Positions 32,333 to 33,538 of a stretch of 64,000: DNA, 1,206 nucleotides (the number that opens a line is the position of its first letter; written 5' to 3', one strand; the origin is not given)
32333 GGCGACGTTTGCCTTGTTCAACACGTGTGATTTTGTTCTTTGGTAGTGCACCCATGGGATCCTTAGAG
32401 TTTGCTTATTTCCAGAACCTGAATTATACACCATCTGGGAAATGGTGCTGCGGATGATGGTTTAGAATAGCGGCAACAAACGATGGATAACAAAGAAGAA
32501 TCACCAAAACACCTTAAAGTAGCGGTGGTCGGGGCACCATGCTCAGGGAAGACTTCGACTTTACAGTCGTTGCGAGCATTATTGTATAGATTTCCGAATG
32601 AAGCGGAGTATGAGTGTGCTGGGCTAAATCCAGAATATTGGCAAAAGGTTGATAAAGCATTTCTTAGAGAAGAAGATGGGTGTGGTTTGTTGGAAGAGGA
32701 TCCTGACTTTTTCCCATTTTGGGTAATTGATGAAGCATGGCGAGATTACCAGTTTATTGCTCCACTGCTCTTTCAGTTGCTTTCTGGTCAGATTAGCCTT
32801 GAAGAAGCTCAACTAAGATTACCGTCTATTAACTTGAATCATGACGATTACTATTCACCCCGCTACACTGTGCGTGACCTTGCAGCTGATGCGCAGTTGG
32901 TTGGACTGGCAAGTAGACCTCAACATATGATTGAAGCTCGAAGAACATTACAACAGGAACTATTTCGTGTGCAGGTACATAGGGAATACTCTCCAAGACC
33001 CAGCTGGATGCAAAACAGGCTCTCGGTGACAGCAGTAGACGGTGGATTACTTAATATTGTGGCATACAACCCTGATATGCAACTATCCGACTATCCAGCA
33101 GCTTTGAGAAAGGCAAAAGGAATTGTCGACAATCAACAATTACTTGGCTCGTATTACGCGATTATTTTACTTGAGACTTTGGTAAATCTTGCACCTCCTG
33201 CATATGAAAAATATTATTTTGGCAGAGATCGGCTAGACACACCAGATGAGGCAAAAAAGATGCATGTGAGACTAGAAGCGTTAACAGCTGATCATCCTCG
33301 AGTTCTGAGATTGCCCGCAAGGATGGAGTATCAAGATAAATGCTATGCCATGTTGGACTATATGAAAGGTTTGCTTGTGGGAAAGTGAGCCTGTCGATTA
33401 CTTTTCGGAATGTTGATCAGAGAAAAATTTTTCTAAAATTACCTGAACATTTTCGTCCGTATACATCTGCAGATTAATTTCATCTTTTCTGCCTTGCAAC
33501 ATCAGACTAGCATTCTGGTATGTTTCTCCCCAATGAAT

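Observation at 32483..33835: Second NDT-like paralog in an AT-rich patch, convergent with an orphan P-loop NTPase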

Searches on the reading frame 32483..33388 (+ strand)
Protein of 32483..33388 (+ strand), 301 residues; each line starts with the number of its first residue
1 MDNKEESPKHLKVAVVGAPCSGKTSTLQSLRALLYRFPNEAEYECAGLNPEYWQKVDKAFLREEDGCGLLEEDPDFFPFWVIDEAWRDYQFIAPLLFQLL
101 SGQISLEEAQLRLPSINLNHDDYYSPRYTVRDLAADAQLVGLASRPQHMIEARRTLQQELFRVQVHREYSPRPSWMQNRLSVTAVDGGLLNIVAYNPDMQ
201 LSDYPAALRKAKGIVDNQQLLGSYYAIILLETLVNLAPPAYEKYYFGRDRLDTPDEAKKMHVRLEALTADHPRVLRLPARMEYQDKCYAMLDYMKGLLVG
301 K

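Call 5: search_protein_families(library=pfam, proteins=[window:32483-33388:+], max_evalue=1)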
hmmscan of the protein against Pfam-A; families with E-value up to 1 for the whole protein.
window:32483-33388:+ (301 aa): 3 families
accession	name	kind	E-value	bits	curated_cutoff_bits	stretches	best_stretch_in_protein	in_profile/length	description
PF13521.12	AAA_28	-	3e-05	24.8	27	1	12-34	1-24/164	AAA domain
PF13238.12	AAA_18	-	0.056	14.3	29.4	1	13-40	1-25/128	AAA domain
PF13514.12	AAA_27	-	0.064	13.3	22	1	15-44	31-60/206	AAA domain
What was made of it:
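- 32483..33388 (+): 301-aa P-loop kinase-like NTPase, a long-form relative of Pfam AAA_28. Motifs: Walker A G17-A-P-C-S-G-K23-T; E84-A-W after strand 2; Q157 and E168 on a long helix; D186-G-G (Walker B-like; short relatives have D-R-G); Y195; E231-T232; R250-L-D-T-P254 (LID-like); K286. About 100 extra residues form helical inserts (roughly 36-78 and 100-150). Pfam AAA_28 scores 24.8 bits (gathering cut-off 27) over the P-loop only (call 5).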

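Call 6: search_protein_families(library=ncbifam, proteins=[window:32483-33388:+], max_evalue=1)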
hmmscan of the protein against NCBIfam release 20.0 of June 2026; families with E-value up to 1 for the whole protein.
window:32483-33388:+ (301 aa): 0 families

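Call 7: search_protein_families(library=padloc, proteins=[window:32483-33388:+], max_evalue=1)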
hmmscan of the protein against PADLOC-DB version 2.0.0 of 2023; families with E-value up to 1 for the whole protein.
window:32483-33388:+ (301 aa): 4 families
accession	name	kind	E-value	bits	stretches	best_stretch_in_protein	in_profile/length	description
PDLC00095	GajA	-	0.042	10.4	1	15-60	28-70/752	AAA ATPase domain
PDLC04140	mad8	-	0.046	11.2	1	12-32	29-49/314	mads_8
PDLC01515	Csx3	-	0.059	11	1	7-36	3-32/183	"CAS-I,CAS-III; associated"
PDLC00093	GajA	-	0.059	10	1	15-60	28-70/736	AAA ATPase domain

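Call 8: search_protein_families(library=phrogs, proteins=[window:32483-33388:+], max_evalue=1)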
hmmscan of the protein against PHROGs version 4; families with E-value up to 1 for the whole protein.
window:32483-33388:+ (301 aa): 1 family
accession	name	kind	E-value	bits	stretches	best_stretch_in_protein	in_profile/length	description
phrog_2107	-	other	0.0036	18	1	11-33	4-26/201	thymidylate kinase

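Call 9: search_solved_structures(query=window:32483-33388:+, max_evalue=10, show_alignments=2)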
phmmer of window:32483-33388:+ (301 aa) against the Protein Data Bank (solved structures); distinct sequences matched with E-value up to 10: 0.
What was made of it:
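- Tried and rejected: phmmer of the NTPase against the PDB gave no hits (call 9).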

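Call 11: find_homologous_proteins(query=window:32483-33388:+)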
Query window:32483-33388:+ (301 aa): 1 proteins with E <= 0.001 among 4437 candidates.
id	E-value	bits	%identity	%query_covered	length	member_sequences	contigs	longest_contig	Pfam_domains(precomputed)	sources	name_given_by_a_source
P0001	2.9e-202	688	100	100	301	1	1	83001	-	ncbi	-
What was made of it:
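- Tried and rejected: Word-indexed homolog search for the NTPase returned only the query itself (call 11).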

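Call 24: search_protein_representatives(protein=window:32483-33388:+)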
Query: 301 residues. Proteins with E-value up to 0.001 (for the whole library): 17; up to 1e-10: 8; up to 1e-30: 3. The best 17 are listed.
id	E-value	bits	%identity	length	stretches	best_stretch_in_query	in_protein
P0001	9.1e-203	688.2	100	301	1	1-301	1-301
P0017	3.0e-46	174.4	39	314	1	6-297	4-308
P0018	1.2e-43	165.8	36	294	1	6-289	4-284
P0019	6.3e-19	84.7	37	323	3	116-287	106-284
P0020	9.7e-17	77.5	34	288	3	152-295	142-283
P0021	4.4e-15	72.1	39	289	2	151-287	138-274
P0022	9.9e-15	70.9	36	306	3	151-287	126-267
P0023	9.4e-14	67.7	33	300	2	145-295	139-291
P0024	5.5e-07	45.5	28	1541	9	212-255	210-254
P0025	4.1e-05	39.3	34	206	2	175-299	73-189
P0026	4.6e-05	39.2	32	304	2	150-272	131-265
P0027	1.3e-04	37.6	34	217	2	154-278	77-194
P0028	1.5e-04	37.4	24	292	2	81-264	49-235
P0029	1.9e-04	37.1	34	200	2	204-297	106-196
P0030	6.0e-04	35.5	31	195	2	156-292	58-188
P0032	8.5e-04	35.0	31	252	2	153-291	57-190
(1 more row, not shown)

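Call 25: predict_structure(protein=window:32483-33388:+)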
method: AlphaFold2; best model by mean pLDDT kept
length: 301 residues; sequences in the alignment: 1
mean_pLDDT: 35.3   pTM: 0.30
mean pLDDT of the five models: 35.3, 35.0, 33.7, 33.2, 29.7
residues with pLDDT >= 90: 0; 70-90: 6; 50-70: 33; < 50: 262
segments of 3 or more residues with pLDDT < 50: 1-250, 270-274, 295-301
pLDDT, mean of each block of 10 residues (from residue 1): 26 25 29 33 36 40 30 27 26 39 41 30 24 27 26 29 23 23 24 31 39 33 37 32 35 62 57 59 68 49 33
secondary structure, 60 per line:
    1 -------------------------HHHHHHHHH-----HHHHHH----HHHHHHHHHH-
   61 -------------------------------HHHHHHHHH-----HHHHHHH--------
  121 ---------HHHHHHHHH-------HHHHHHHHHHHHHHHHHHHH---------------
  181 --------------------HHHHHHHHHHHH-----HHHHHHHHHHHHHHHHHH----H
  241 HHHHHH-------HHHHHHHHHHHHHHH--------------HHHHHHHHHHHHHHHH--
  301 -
elements in order: H26-34 H40-45 H50-59 H92-100 H106-112 H130-138 H146-165 H201-212 H218-235 H240-246 H254-268 H283-298
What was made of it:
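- Tried and rejected: Single-sequence AF2 of the NTPase gave pLDDT 35 and was unusable (call 25).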

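Call 27: search_protein_families(library=pfam, alignment_id=A3, max_evalue=0.01)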
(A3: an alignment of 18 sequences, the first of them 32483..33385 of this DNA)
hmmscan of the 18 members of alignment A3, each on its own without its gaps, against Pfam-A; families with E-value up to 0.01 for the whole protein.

A. member 1, window:32483-33385:+ (301 aa): 1 family
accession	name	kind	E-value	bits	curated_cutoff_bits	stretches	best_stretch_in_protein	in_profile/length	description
PF13521.12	AAA_28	-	3e-05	24.8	27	0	12-34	1-24/164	AAA domain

B. families by the number of members that match (of 18 scanned): 10 families
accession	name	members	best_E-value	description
PF13521.12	AAA_28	17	3.2e-24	AAA domain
PF08433.16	KTI12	3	0.0063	Chromatin associated protein KTI12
PF13401.12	AAA_22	2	0.0003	AAA domain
PF13604.12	AAA_30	1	7.3e-05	AAA domain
PF13245.12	AAA_19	1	0.00054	AAA domain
PF13238.12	AAA_18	1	0.0029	AAA domain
PF13191.12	AAA_16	1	0.0047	AAA ATPase domain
PF03266.21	NTPase_1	1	0.0062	NTPase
PF06414.18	Zeta_toxin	1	0.0078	Zeta toxin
PF19842.5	YqeC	1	0.0082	YqeC protein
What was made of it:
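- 32483..33388 (+): 17 of 18 aligned family members hit AAA_28 (call 27).
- On Pfam PF13521 AAA_28: However, 17 of 18 aligned relatives hit at E<=0.01 (best 3.2e-24; call 27), and phmmer links the window protein directly to short AAA_28 proteins at E=4e-5 to 8.5e-4 (call 24).
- Closest known: Pfam AAA_28. Same: 17 of 18 aligned relatives hit AAA_28 (best E=3.2e-24; call 27).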

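Call 28: search_solved_structures(query=A3, max_evalue=1, show_alignments=2)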
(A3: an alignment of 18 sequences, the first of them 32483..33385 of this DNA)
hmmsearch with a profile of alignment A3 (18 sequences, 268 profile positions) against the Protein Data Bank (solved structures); distinct sequences matched with E-value up to 1: 157 (the best 60 are shown).
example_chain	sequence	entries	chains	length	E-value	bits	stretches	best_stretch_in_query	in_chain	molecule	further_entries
9fqr_Xf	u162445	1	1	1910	1.7e-08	37.6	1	7-34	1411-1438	Cilia- and flagella-associated protein 276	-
6c2u_A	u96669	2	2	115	7.4e-07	32.2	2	7-57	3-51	phosphate-loop protein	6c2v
9d2f_A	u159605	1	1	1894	2.8e-05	27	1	7-29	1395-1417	Adenylate kinase 9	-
8woi_A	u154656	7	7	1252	0.00031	23.6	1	8-33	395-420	ABC transporter B family member 19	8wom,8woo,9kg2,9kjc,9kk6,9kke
8wp0_A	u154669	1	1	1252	0.00054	22.8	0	8-31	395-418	ABC transporter B family member 19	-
3cmv_A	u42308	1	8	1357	0.00081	22.3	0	9-44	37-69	Protein recA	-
7aoi_XL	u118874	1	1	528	0.001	21.9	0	3-33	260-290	GTP-binding protein, putative,mt-EngA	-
6yxx_EA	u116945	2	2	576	0.0014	21.5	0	3-33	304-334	mt-EngA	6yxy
5oql_Z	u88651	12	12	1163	0.0025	20.7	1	9-105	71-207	Bms1 | Bms1-type G domain-containing protein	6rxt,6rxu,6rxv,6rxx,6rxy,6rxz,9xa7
2jas_A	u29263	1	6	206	0.0034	20.2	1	6-105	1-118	DEOXYGUANOSINE KINASE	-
6fn1_A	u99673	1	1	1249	0.0036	20.1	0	8-43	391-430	Human-mouse chimeric ABCB1 (ABCBHM)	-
6fn4_A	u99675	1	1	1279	0.0039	20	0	8-43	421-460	Apo form of Human-mouse chimeric ABCB1 (ABCB1HM) in complex with Antigen binding fragment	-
7am2_BU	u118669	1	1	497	0.0046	19.8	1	3-31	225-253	GTPase Der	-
7zk9_A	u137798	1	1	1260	0.0059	19.4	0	8-43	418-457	ATP-dependent translocase ABCB1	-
7zk8_A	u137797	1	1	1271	0.0061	19.4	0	8-43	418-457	ATP-dependent translocase ABCB1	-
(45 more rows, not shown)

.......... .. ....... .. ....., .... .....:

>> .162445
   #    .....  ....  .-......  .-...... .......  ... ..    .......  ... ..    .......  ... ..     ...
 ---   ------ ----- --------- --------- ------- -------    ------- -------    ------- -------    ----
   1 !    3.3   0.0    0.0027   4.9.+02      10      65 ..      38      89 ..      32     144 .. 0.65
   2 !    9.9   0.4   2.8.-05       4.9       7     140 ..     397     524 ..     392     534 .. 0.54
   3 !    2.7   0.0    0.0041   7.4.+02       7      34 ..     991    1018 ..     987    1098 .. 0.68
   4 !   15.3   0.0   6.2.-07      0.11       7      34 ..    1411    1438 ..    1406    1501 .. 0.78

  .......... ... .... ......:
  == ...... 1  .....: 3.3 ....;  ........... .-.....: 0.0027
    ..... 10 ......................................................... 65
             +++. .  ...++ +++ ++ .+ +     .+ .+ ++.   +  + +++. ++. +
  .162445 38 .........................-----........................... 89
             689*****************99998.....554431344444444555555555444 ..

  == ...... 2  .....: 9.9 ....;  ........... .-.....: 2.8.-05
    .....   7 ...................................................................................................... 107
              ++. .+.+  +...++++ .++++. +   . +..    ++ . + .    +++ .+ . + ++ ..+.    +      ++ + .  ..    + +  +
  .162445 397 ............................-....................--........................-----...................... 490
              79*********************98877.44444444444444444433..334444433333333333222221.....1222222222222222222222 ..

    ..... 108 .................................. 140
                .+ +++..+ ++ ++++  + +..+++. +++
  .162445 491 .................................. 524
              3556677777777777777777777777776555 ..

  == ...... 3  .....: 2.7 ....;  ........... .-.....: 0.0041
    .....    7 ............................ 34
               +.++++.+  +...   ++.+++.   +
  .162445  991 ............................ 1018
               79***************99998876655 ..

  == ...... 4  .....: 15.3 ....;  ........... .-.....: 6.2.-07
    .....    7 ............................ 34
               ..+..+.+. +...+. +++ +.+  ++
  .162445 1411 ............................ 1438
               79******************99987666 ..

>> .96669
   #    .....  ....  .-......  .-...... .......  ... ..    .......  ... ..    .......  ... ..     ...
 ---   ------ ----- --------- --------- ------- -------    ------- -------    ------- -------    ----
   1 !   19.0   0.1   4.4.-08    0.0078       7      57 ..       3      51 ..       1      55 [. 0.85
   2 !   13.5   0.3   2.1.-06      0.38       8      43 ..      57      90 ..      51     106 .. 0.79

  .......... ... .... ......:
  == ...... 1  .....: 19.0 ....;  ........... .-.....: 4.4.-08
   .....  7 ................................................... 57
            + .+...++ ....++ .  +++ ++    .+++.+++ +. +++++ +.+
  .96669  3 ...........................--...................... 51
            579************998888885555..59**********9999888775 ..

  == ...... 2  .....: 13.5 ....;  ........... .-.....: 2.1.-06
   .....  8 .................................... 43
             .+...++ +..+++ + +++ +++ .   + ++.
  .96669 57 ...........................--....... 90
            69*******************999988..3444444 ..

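Call 30: find_homologous_proteins(query=A4, max_evalue=0.00001)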
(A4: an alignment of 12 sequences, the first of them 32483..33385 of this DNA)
Query A4 (12 sequences) (301 aa, profile of the alignment): 3 proteins with E <= 0.00001 among 8000 candidates.
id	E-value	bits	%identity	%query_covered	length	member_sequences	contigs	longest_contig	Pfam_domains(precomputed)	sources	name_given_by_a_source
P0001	2.1e-83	298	100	100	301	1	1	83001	-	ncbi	-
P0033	1.0e-50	191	28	22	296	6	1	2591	-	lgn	-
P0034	4.7e-32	130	52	7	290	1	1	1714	-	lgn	-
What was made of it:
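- Tried and rejected: With a 12-sequence profile it returned only 3 proteins (call 30).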

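Call 34: find_encoding_contigs(protein=P0017, flank=4000, max_places=2)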
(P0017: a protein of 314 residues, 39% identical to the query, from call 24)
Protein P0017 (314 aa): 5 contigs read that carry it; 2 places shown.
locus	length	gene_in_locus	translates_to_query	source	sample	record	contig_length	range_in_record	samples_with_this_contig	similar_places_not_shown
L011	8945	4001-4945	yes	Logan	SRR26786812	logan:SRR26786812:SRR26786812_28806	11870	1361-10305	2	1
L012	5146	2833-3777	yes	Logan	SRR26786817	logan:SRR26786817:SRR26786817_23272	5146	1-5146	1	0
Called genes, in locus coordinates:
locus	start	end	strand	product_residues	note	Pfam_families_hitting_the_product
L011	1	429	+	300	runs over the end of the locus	-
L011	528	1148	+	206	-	PF01209:Ubie_methyltran, PF03848:TehB, PF13489:Methyltransf_23, PF02353:CMAS, PF13847:Methyltransf_31, PF08241:Methyltransf_11, PF08242:Methyltransf_12, PF13649:Methyltransf_25, +3 more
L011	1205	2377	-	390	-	PF07690:MFS_1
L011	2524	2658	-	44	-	-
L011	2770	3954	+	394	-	PF26514:DUF8173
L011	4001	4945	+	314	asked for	PF13521:AAA_28 (faint)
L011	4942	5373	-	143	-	-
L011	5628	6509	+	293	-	PF01757:Acyl_transf_3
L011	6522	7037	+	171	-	-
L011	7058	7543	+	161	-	PF00293:NUDIX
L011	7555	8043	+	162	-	PF13529:Peptidase_C39_2, PF03412:Peptidase_C39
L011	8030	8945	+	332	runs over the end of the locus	PF07478:Dala_Dala_lig_C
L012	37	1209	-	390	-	PF07690:MFS_1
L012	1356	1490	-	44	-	-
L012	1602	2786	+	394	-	PF26514:DUF8173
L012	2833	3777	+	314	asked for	PF13521:AAA_28 (faint)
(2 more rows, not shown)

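Call 35: find_encoding_contigs(protein=P0019, flank=4000, max_places=2)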
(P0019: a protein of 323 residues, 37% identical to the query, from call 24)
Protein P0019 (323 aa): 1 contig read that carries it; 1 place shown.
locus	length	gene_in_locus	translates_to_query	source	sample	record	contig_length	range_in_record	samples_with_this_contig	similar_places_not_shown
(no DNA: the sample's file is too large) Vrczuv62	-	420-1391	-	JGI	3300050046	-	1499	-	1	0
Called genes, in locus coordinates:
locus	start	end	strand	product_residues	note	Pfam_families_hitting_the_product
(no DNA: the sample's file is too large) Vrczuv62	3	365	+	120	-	?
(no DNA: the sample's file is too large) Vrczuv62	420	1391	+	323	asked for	PF13521:AAA_28 (faint)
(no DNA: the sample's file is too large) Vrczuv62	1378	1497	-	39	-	?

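Call 44: predict_structure(alignment_id=A5)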
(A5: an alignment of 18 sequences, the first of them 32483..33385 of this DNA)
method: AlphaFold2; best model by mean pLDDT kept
length: 301 residues; sequences in the alignment: 18
mean_pLDDT: 79.2   pTM: 0.80
mean pLDDT of the five models: 79.2, 77.7, 76.4, 75.8, 75.8
residues with pLDDT >= 90: 120; 70-90: 106; 50-70: 43; < 50: 32
segments of 3 or more residues with pLDDT < 50: 1-4, 37-50, 57-60, 64-66, 117-120
pLDDT, mean of each block of 10 residues (from residue 1): 56 96 91 62 45 51 52 76 87 78 77 56 58 72 73 86 90 77 95 92 79 86 97 93 81 92 97 97 94 91 58
secondary structure, 60 per line:
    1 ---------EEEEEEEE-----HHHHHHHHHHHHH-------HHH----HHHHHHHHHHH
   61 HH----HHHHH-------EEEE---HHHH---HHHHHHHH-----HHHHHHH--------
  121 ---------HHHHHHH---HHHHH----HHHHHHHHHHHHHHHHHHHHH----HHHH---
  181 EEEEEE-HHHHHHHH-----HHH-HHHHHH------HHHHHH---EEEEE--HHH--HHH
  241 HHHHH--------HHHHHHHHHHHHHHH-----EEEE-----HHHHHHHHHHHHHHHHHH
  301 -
elements in order: E10-17 H23-35 H50-62 H67-71 E79-82 H86-89 H93-100 H106-112 H130-136 H140-144 H149-169 H174-177 E181-186 H188-195 H205-210 H217-222 E226-230 H238-245 H254-268 E274-277 H283-300
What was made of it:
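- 32483..33388 (+): The AF2 model has pLDDT 79 and pTM 0.80 (call 44).
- Tried and rejected: It was rescued with an 18-sequence alignment (call 44).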
